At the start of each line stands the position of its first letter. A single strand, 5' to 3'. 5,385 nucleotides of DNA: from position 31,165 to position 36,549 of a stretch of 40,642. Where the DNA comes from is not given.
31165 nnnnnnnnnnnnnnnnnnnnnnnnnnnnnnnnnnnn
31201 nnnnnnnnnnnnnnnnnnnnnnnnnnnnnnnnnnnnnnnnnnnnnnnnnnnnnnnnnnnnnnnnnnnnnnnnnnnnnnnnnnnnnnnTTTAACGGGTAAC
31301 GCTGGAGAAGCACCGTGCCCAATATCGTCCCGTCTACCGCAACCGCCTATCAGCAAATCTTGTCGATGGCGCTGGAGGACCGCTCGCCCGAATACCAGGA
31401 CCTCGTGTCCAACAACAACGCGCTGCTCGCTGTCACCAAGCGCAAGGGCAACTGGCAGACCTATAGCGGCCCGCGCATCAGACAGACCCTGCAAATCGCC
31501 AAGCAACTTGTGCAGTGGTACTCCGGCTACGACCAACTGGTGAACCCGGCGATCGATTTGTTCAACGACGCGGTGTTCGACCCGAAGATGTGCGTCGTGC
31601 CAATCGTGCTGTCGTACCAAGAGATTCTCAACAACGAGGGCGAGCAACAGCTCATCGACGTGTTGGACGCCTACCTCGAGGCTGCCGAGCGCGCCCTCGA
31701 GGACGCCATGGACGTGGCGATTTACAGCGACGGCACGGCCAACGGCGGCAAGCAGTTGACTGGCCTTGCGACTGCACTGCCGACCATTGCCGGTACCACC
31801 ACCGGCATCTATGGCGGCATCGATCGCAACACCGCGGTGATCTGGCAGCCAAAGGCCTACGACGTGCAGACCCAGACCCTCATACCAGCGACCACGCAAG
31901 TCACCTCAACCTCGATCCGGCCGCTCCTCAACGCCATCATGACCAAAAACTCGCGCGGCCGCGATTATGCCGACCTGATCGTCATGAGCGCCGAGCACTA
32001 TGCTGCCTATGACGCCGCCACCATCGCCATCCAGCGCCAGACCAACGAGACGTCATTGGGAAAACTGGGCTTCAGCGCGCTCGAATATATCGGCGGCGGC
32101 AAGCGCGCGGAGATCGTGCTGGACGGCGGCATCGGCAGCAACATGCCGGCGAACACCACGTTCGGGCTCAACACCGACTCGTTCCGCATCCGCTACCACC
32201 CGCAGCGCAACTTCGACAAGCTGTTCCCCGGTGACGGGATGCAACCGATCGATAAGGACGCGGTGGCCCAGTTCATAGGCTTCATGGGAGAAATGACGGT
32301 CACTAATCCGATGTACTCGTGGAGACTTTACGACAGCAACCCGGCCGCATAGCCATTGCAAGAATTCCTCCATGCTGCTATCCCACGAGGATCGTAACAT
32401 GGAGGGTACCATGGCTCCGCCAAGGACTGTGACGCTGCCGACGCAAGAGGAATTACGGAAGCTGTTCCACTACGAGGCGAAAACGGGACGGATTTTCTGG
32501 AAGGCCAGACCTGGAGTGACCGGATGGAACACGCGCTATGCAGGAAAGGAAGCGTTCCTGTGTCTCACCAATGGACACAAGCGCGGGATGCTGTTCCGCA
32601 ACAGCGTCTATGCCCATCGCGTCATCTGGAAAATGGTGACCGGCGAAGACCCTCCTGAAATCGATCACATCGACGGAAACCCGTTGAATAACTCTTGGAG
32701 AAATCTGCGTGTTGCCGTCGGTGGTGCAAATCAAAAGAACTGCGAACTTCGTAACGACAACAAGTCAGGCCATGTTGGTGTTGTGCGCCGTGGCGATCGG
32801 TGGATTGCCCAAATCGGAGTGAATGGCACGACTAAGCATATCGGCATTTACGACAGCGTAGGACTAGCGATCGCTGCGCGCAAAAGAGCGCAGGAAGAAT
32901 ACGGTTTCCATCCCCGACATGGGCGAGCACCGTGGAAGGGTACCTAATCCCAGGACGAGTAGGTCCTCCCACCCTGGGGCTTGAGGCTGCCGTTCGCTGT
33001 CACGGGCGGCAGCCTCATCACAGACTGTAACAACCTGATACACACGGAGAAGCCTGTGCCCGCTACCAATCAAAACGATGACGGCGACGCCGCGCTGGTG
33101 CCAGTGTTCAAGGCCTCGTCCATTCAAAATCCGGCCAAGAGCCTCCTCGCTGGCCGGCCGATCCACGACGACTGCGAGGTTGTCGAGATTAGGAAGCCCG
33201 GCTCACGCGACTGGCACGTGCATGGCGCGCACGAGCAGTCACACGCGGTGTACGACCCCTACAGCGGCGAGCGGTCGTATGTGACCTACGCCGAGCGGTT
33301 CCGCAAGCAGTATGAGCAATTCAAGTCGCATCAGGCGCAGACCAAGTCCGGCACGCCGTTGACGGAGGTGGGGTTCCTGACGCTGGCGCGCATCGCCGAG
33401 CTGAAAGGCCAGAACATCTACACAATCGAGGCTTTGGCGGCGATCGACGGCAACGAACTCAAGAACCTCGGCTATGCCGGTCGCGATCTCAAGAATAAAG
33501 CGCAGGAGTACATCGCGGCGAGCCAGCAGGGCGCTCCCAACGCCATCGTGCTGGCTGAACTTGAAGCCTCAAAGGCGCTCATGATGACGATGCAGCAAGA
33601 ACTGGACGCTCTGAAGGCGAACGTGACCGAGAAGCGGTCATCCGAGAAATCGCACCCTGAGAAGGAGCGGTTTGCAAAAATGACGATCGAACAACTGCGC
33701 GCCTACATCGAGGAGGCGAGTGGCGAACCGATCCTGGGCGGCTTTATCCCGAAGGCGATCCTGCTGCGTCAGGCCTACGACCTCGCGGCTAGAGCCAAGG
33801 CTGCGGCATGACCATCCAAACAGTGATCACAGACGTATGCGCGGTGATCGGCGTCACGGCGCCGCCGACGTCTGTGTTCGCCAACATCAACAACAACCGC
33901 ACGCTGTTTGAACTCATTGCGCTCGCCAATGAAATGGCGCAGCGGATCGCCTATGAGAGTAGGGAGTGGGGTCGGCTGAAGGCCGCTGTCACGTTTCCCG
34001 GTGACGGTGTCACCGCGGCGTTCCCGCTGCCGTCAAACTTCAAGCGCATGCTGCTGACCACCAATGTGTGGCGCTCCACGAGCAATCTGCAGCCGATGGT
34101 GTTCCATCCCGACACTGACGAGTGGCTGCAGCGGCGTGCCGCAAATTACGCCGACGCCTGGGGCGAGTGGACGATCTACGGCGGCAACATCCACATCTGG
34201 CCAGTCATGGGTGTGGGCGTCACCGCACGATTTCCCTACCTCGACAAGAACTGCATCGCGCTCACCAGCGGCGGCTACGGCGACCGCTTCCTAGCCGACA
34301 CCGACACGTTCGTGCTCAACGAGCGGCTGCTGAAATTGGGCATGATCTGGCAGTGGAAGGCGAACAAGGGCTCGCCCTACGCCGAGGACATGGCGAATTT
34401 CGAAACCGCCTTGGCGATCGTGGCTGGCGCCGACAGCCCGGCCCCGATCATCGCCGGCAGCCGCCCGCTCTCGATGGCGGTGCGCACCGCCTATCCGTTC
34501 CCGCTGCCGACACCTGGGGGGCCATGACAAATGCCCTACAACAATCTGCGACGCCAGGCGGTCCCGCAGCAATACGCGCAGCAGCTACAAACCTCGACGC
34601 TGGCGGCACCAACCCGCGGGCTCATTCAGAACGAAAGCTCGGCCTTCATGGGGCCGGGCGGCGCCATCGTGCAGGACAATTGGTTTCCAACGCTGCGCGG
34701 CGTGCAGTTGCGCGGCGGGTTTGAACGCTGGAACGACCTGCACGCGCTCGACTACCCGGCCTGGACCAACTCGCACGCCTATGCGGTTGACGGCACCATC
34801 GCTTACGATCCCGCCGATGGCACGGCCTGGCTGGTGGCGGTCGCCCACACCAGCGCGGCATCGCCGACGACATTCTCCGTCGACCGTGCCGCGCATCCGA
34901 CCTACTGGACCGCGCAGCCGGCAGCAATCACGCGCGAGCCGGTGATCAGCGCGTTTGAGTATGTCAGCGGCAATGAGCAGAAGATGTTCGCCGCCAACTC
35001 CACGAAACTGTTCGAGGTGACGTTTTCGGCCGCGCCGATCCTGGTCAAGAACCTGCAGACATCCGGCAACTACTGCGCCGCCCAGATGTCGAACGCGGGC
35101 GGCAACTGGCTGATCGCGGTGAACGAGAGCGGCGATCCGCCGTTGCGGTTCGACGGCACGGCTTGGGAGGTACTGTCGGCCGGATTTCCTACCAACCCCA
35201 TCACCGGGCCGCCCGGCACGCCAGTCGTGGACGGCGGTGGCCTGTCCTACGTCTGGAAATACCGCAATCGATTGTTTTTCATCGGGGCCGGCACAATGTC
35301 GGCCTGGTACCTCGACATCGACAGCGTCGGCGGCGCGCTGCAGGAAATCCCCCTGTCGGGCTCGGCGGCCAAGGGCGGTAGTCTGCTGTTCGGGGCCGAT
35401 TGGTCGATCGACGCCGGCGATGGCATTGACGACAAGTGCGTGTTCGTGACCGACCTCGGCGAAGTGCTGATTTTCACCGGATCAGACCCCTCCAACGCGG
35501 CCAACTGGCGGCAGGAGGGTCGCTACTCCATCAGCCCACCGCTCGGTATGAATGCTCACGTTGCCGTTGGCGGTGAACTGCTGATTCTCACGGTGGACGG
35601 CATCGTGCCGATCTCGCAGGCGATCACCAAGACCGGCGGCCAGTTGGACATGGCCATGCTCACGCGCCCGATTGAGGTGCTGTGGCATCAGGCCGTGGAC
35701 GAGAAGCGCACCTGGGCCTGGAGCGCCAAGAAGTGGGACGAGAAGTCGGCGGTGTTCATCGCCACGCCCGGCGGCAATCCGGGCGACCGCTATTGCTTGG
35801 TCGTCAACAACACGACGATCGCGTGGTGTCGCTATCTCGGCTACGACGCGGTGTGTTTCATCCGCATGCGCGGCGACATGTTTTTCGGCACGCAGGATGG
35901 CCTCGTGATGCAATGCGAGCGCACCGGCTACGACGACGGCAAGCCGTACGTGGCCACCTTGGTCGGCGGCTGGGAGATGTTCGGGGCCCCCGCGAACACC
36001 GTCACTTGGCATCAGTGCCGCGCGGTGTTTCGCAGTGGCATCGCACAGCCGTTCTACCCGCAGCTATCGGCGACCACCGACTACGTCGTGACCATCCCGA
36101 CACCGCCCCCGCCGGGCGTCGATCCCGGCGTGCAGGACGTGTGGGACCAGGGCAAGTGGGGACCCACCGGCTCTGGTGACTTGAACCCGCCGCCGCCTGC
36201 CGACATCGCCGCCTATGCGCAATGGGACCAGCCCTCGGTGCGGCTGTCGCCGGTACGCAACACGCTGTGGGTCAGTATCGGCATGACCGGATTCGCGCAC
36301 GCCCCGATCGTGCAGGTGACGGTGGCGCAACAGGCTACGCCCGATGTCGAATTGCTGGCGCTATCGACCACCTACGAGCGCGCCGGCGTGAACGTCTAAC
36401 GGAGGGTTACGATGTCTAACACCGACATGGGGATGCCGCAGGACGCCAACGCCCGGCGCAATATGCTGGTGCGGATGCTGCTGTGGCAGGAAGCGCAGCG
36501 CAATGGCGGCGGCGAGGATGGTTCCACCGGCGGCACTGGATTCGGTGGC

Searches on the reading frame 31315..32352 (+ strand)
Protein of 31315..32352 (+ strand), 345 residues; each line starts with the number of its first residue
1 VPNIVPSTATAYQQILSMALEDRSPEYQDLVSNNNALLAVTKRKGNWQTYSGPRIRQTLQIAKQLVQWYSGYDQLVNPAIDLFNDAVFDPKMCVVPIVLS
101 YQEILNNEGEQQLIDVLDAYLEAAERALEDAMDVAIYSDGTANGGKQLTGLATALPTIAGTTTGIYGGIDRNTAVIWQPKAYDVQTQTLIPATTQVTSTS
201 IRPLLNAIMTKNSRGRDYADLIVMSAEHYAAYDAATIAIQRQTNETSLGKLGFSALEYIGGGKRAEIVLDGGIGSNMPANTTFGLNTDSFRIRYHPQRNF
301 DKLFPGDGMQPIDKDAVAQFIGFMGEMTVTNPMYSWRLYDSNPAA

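Call 35: search_protein_families(library=pfam, proteins=[window:31315-32352:+], max_evalue=0.01)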
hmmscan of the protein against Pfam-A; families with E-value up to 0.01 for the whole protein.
window:31315-32352:+ (345 aa): 1 family
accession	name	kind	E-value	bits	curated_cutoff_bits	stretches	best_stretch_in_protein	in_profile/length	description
PF17236.8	SU10_MCP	-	0.0002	21.4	24.1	1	154-301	134-256/292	SU10 major capsid protein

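Call 61: search_dna_similar(query=window:31315-32349:+, collection=phages, mode=protein, max_rows=15, max_evalue=0.00001)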
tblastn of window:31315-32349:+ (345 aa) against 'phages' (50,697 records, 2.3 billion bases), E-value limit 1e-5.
Records with a match: 51; places in all: 51; records where one place covers at least 80% of the query: 50.
Best place of each record, by identity: <60% 51.
By first word of the organism name: Brucella 41; Myxococcus 3; Bacteriophage 2; Rhizobium 1; Stenotrophomonas 1; Microcystis 1; Bradyrhizobium 1; Ruegeria 1.
By host as written in the record: Brucella abortus S19 14; Brucella sp. 6; Brucella abortus 141 5; Brucella abortus 4; brucella abortus 141 2; Brucella melitensis 16M 2; Brucella abortus 544 2; - 2; and 13 more.
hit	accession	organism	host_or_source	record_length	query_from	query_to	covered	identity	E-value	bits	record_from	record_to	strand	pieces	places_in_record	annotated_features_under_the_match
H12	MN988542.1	Rhizobium phage RHph_I3_18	Rhizobium phaseoli I3_18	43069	12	345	97%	57.2%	1e-109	356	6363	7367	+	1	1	hypothetical protein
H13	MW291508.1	Stenotrophomonas phage BUCT555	Stenotrophomonas maltophilia 1207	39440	15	338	94%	38.0%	5e-47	176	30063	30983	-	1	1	major capsid protein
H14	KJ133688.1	Brucella phage 02_19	Brucella abortus S19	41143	12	338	95%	36.8%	5e-60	213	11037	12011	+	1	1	major head protein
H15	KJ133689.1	Brucella phage 02_141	Brucella abortus 141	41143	12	338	95%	36.8%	5e-60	213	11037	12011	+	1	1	major head protein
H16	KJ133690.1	Brucella phage 11sa_19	Brucella abortus S19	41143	12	338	95%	36.8%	5e-60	213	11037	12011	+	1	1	major head protein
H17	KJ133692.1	Brucella phage 110_19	Brucella abortus S19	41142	12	338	95%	36.8%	5e-60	213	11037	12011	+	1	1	major head protein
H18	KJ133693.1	Brucella phage 110_141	Brucella abortus 141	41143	12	338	95%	36.8%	5e-60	213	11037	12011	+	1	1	major head protein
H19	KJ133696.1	Brucella phage 177_19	Brucella abortus S19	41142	12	338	95%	36.8%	5e-60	213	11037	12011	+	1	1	major head protein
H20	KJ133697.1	Brucella phage 177_141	Brucella abortus S19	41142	12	338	95%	36.8%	5e-60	213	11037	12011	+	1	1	major head protein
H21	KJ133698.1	Brucella phage 281_19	Brucella abortus S19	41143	12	338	95%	36.8%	5e-60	213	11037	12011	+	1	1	major head protein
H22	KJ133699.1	Brucella phage 281_141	Brucella abortus 141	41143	12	338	95%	36.8%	5e-60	213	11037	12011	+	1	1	major head protein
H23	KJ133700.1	Brucella phage 544_19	Brucella abortus S19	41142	12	338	95%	36.8%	5e-60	213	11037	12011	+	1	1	major head protein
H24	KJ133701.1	Brucella phage 544_141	Brucella abortus 141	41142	12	338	95%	36.8%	5e-60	213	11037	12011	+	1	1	major head protein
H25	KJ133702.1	Brucella phage 1066_19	Brucella abortus S19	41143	12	338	95%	36.8%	5e-60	213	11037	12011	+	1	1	major head protein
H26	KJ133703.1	Brucella phage 1066_141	brucella abortus 141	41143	12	338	95%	36.8%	5e-60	213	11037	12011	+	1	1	major head protein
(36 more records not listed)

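Call 63: get_annotated_region(hit=H12, flank=20000)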
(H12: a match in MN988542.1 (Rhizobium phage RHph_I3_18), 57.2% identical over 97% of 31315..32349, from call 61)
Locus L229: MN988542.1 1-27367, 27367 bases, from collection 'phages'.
description: Rhizobium phage RHph_I3_18, complete genome.
organism: Rhizobium phage RHph_I3_18 (NCBI taxid 2509732)
taxonomy: Viruses; Duplodnaviria; Heunggongvirae; Uroviricota; Caudoviricetes
host: Rhizobium phaseoli I3_18; source: agricultural lands; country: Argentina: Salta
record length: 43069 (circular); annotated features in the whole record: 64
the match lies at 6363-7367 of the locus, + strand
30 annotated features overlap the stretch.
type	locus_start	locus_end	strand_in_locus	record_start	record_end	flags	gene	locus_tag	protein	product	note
CDS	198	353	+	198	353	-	-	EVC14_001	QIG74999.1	DUF3309 domain-containing protein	-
CDS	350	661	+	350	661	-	-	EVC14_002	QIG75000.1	hypothetical protein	-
CDS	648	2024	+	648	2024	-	-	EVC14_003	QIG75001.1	terminase large subunit protein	-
CDS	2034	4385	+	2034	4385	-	-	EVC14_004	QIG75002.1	hypothetical protein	-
CDS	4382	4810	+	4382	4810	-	-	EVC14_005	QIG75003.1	hypothetical protein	-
CDS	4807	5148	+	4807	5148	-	-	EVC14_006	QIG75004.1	hypothetical protein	-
CDS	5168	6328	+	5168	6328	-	-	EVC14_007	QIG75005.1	hypothetical protein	-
CDS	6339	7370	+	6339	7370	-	-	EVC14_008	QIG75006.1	hypothetical protein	-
CDS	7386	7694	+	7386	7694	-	-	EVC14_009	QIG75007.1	hypothetical protein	-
CDS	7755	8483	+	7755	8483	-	-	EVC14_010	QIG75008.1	hypothetical protein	-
CDS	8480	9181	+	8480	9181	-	-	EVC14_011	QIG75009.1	hypothetical protein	-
CDS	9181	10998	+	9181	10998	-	-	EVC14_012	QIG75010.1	neck protein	-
CDS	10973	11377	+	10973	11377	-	-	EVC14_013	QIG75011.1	N-acyltransferase protein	-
CDS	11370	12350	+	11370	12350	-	-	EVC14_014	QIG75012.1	putative peptidase_S74 domain-containing structural protein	-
CDS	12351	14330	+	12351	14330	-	-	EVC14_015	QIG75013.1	putative tail protein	-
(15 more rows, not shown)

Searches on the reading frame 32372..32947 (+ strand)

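Call 44: search_protein_families(library=phrogs, proteins=[window:32372-32947:+], max_evalue=0.001)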
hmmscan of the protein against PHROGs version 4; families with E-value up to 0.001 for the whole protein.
window:32372-32947:+ (191 aa): 9 families
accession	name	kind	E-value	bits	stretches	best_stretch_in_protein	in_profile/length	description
phrog_99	-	DNA, RNA and nucleotide metabolism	7.4e-55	188.2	1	9-185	95-268/383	HNH endonuclease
phrog_4578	-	DNA, RNA and nucleotide metabolism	2.8e-23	83.2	1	77-185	10-122/130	HNH endonuclease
phrog_374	-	DNA, RNA and nucleotide metabolism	5.6e-11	42.9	1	93-177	322-406/617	HNH endonuclease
phrog_3593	-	DNA, RNA and nucleotide metabolism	6.8e-11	43.2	1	76-176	90-195/210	HNH endonuclease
phrog_59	-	DNA, RNA and nucleotide metabolism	6.4e-10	40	1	66-183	173-262/423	HNH endonuclease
phrog_959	-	DNA, RNA and nucleotide metabolism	1.2e-07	32.6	1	38-123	23-105/138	HNH endonuclease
phrog_826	-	DNA, RNA and nucleotide metabolism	2.3e-06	28.4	1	77-122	108-156/281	HNH endonuclease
phrog_15471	-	DNA, RNA and nucleotide metabolism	5.5e-05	24.1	1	77-122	30-78/183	HNH endonuclease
phrog_13470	-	DNA, RNA and nucleotide metabolism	0.00052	21.2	1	122-177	85-142/152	HNH endonuclease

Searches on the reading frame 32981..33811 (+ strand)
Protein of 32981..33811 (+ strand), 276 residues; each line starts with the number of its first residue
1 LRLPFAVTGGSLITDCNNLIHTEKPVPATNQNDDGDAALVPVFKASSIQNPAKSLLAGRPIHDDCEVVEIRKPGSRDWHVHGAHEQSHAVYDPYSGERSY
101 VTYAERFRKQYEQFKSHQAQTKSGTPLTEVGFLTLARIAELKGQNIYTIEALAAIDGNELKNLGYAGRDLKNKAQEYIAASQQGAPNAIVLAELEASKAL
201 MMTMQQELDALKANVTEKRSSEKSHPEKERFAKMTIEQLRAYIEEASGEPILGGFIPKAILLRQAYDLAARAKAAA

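Call 44: search_protein_families(library=phrogs, proteins=[window:32981-33811:+], max_evalue=0.001)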
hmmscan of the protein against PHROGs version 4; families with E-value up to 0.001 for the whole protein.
window:32981-33811:+ (276 aa): 1 family
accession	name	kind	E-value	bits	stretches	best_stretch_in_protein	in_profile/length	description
phrog_20268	-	unknown function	4e-31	109.5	1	35-249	10-209/227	-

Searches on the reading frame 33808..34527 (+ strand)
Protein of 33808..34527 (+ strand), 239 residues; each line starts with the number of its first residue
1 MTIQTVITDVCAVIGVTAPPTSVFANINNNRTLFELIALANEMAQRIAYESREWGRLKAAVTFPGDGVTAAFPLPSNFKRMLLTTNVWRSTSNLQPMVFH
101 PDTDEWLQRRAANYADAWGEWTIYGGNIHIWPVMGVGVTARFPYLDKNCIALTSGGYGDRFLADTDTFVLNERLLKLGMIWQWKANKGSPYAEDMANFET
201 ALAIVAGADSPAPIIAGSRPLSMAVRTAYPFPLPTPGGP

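Call 44: search_protein_families(library=phrogs, proteins=[window:33808-34527:+], max_evalue=0.001)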
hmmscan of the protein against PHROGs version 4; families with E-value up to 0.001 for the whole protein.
window:33808-34527:+ (239 aa): 1 family
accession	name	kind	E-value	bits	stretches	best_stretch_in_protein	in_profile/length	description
phrog_6013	-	tail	6.7e-41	140.8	1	1-229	1-224/228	tail protein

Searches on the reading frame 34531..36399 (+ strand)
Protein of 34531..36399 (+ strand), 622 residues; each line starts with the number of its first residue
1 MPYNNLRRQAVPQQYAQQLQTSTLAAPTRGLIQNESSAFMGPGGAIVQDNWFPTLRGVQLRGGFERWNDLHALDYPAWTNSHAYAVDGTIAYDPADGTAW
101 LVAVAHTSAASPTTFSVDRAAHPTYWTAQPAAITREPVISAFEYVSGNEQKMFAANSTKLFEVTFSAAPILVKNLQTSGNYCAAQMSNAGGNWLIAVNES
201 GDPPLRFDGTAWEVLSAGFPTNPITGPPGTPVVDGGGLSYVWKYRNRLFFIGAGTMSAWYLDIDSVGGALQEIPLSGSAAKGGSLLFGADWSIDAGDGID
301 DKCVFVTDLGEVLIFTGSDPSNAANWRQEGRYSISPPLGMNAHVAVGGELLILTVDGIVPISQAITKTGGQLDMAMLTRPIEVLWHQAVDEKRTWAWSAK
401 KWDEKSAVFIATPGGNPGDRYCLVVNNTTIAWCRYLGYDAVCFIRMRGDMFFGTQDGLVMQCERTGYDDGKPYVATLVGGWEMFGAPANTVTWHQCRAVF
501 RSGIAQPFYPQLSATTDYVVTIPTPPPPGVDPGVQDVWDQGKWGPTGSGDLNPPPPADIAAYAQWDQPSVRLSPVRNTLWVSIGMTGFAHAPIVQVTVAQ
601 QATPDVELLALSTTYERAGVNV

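Call 44: search_protein_families(library=phrogs, proteins=[window:34531-36399:+], max_evalue=0.001)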
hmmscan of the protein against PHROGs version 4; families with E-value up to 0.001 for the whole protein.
window:34531-36399:+ (622 aa): 1 family
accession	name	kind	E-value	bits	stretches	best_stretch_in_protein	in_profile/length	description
phrog_5107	-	lysis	7e-116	388.7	2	131-545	53-481/533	amidase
